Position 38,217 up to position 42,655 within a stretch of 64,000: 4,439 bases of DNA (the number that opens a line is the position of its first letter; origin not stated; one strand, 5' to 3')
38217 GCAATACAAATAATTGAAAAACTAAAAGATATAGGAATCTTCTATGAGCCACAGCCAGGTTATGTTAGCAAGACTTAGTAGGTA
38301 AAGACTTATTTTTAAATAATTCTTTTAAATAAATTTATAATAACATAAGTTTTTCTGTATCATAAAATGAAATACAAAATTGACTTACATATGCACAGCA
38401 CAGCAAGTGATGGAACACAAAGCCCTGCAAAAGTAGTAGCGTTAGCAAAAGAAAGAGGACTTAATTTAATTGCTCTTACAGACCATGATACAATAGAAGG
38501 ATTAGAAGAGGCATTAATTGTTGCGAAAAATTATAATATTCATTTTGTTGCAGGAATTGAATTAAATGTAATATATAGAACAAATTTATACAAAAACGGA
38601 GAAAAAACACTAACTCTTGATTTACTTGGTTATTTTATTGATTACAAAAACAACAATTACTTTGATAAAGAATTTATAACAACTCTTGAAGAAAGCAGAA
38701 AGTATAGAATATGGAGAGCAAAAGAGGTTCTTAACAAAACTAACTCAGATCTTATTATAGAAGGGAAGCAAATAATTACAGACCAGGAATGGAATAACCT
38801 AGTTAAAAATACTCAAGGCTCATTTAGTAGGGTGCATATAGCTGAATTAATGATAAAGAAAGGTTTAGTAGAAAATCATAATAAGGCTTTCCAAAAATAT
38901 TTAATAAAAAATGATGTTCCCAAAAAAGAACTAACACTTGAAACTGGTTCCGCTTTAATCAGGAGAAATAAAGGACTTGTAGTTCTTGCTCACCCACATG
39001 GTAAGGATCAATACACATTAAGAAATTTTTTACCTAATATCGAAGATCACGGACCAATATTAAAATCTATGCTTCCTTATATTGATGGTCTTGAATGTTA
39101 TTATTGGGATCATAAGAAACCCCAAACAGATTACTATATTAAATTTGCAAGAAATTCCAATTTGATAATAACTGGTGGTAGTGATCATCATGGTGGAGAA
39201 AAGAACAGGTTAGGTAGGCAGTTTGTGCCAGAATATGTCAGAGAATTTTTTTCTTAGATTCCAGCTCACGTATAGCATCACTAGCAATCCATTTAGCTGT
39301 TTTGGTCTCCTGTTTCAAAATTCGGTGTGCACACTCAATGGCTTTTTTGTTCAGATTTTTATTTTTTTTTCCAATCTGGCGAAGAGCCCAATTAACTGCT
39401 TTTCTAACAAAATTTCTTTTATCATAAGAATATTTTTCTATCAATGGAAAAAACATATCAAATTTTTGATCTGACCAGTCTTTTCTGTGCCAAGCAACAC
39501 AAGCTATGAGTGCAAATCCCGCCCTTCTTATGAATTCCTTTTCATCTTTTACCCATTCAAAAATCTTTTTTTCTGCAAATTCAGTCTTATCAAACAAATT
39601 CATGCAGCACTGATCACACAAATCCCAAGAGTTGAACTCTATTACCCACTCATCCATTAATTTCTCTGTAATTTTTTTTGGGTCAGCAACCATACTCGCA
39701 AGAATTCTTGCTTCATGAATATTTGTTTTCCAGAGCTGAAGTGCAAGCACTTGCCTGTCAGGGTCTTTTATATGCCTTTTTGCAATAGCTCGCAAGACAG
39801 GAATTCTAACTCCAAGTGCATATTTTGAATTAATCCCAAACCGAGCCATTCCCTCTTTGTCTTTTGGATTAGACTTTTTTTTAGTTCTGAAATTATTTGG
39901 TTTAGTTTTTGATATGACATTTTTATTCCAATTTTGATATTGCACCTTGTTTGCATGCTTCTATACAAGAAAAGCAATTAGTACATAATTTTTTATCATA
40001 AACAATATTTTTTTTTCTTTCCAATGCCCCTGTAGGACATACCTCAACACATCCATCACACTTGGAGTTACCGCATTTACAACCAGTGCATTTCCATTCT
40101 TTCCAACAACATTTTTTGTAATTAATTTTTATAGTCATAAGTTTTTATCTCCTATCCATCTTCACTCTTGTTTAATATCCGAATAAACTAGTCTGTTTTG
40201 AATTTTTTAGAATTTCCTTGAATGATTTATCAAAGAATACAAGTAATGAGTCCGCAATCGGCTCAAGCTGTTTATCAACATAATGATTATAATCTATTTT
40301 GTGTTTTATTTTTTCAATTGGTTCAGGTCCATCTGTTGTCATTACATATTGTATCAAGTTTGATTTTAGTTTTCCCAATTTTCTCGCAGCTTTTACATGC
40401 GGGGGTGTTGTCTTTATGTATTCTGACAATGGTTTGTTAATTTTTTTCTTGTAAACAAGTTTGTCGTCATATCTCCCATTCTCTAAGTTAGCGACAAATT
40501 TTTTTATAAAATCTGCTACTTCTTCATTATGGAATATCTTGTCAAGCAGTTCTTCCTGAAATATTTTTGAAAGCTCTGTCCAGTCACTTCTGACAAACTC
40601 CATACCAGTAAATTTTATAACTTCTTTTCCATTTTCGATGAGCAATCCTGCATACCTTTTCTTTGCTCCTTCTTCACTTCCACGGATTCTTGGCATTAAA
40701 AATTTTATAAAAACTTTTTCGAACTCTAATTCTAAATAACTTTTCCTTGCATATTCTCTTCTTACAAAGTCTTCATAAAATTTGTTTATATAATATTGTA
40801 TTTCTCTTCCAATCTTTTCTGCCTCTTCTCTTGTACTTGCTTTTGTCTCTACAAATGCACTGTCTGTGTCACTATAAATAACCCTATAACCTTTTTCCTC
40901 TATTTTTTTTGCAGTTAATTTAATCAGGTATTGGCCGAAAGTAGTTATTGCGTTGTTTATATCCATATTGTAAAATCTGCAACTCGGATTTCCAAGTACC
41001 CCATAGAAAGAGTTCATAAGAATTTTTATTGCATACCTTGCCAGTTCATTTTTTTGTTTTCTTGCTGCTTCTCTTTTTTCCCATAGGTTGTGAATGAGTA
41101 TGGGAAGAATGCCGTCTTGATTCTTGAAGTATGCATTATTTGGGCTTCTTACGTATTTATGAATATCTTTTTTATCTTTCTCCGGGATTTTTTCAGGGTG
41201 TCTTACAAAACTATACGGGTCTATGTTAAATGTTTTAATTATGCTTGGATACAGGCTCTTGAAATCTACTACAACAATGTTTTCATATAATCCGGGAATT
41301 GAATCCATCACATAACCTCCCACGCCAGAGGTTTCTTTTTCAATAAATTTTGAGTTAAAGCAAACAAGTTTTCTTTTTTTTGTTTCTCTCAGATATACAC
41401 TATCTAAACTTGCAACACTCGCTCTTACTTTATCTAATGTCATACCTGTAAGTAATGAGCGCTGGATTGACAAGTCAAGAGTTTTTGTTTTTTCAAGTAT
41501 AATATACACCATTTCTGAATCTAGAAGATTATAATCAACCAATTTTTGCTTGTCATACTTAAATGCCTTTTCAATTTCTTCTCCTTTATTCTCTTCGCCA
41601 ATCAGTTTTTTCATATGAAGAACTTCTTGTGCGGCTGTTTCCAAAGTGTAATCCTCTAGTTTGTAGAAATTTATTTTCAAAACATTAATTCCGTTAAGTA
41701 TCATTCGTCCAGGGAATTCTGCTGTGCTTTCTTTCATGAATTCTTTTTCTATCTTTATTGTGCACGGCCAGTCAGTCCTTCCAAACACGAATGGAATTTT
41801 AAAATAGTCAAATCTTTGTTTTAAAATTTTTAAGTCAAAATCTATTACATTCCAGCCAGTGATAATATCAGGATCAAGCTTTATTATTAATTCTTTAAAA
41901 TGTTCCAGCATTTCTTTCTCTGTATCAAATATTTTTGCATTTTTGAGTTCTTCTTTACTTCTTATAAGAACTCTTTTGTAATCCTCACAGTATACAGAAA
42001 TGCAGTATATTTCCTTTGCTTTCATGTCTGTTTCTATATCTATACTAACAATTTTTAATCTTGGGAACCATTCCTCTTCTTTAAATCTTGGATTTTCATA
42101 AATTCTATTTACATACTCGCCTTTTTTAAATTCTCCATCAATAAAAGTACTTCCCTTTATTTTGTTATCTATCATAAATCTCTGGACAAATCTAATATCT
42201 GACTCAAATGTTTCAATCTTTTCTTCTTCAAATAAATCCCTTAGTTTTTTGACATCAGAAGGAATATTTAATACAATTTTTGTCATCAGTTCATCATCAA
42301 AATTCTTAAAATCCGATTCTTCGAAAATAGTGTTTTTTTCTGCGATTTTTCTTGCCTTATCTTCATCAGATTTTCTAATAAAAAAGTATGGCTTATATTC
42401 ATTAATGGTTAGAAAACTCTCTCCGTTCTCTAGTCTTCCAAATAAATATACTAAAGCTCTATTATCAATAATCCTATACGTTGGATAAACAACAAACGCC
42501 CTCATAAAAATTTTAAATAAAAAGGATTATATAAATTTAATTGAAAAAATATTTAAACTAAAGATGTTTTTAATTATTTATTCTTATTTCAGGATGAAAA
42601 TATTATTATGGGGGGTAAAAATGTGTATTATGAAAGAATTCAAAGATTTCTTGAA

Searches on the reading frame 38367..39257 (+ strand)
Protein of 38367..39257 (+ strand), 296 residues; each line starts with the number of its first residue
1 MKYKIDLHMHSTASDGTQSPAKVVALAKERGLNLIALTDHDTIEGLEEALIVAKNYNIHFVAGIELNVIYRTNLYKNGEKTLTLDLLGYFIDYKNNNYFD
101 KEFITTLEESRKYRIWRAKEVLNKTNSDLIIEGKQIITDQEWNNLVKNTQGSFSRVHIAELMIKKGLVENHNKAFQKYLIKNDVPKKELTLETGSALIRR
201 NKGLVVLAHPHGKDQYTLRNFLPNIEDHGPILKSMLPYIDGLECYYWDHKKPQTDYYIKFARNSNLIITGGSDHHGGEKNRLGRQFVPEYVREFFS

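Call 63: search_protein_families(library=pfam, proteins=[window:38367-39257:+], max_evalue=0.00001)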
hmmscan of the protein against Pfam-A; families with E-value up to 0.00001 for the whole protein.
window:38367-39257:+ (296 aa): 1 family
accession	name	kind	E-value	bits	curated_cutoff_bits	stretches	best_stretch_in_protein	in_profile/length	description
PF02811.25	PHP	-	2.4e-13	51.2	26.4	1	6-97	1-71/164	PHP domain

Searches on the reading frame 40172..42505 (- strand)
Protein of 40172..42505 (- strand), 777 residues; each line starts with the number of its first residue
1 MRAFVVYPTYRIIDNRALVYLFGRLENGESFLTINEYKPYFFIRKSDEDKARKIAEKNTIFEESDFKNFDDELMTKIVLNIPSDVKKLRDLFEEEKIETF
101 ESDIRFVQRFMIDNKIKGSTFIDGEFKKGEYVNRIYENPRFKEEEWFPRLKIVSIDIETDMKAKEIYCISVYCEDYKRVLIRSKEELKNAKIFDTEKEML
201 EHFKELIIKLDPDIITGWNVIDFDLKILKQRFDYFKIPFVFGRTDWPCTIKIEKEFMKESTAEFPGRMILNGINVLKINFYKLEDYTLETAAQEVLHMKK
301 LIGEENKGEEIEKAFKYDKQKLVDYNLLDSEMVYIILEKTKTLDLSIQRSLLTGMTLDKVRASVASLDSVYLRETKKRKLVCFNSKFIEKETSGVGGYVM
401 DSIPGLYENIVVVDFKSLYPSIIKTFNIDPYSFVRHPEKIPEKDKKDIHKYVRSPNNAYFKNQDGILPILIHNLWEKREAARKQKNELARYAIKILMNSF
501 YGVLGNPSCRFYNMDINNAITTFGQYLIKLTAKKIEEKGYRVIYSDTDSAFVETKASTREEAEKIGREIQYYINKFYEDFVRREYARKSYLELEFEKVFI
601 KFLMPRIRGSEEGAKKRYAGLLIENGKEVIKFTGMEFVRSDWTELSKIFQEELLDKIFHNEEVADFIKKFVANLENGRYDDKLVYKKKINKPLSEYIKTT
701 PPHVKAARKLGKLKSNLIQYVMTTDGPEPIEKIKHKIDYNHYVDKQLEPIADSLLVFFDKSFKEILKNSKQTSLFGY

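Call 63: search_protein_families(library=pfam, proteins=[window:40172-42505:-], max_evalue=0.00001)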
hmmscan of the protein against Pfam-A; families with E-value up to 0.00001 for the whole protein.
window:40172-42505:- (777 aa): 2 families
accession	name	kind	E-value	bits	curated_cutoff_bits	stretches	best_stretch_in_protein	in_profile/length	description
PF00136.26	DNA_pol_B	-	2.7e-49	168.6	23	1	369-723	17-408/453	DNA polymerase family B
PF03104.25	DNA_pol_B_exo1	-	2e-22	80.2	23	1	98-290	2-241/242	DNA polymerase family B, exonuclease domain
